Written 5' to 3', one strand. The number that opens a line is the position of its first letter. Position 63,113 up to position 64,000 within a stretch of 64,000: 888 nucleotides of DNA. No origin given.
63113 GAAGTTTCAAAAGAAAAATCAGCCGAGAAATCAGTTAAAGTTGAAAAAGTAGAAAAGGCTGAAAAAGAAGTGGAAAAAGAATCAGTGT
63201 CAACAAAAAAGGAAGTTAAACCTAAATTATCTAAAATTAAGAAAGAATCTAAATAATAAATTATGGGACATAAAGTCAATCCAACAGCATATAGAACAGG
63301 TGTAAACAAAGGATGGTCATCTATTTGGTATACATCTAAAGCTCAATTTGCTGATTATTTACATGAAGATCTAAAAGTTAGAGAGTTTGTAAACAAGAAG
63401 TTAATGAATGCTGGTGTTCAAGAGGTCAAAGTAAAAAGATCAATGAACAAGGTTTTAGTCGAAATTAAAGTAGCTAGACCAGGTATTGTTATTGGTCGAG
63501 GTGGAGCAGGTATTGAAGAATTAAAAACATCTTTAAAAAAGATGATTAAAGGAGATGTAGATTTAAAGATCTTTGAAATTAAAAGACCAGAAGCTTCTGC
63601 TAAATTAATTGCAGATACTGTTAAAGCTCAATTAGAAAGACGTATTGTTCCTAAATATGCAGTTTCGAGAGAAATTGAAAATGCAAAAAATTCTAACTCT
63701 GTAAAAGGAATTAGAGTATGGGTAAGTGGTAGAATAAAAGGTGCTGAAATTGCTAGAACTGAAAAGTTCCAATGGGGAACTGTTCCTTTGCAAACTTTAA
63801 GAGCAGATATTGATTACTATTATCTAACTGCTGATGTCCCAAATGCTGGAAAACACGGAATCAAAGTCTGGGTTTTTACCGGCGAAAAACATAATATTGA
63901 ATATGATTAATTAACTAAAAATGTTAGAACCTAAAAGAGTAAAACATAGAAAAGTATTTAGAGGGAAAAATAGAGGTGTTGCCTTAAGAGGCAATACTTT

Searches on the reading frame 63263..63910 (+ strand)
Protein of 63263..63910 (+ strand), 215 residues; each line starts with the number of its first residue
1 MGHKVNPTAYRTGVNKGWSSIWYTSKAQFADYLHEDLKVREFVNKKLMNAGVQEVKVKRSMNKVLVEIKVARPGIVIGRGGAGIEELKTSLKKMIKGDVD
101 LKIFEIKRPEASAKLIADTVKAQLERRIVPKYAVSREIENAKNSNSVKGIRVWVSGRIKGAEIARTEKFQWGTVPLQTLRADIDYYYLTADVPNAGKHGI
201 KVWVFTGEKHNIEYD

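Call 57: find_encoding_contigs(protein=window:63263-63910:+, flank=10000, max_places=1)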
Protein window:63263-63910:+ (215 aa): 14 contigs read that carry it; 1 place shown.
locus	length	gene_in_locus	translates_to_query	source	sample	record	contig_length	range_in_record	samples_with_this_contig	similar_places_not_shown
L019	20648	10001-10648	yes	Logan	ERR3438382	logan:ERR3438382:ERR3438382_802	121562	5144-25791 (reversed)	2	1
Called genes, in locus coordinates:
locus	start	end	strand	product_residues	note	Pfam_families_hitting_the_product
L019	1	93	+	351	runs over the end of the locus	PF25917:BSH_RND, PF25973:BSH_CzcB (weak), PF25984:BSH_YknX (faint), PF25989:YknX_C (weak)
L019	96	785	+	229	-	PF02463:SMC_N (weak), PF00005:ABC_tran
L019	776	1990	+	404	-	PF12704:MacB_PCD, PF02687:FtsX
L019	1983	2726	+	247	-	PF13489:Methyltransf_23, PF08241:Methyltransf_11 (weak), PF08242:Methyltransf_12, PF13649:Methyltransf_25, PF13847:Methyltransf_31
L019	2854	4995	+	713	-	PF00009:GTP_EFTU, PF22042:EF-G_D2, PF03144:GTP_EFTU_D2, PF14492:EFG_III, PF03764:EFG_IV, PF00679:EFG_C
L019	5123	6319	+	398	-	PF00009:GTP_EFTU, PF03144:GTP_EFTU_D2, PF03143:GTP_EFTU_D3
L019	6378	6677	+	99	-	PF00338:Ribosomal_S10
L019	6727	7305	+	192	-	PF00297:Ribosomal_L3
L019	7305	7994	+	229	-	PF00573:Ribosomal_L4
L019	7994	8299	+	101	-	PF00276:Ribosomal_L23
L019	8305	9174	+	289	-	PF00181:Ribosomal_L2_N, PF03947:Ribosomal_L2_C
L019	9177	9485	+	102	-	PF00203:Ribosomal_S19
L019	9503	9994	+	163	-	PF00237:Ribosomal_L22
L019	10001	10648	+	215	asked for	PF07650:KH_2, PF00189:Ribosomal_S3_C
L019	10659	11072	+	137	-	PF00252:Ribosomal_L16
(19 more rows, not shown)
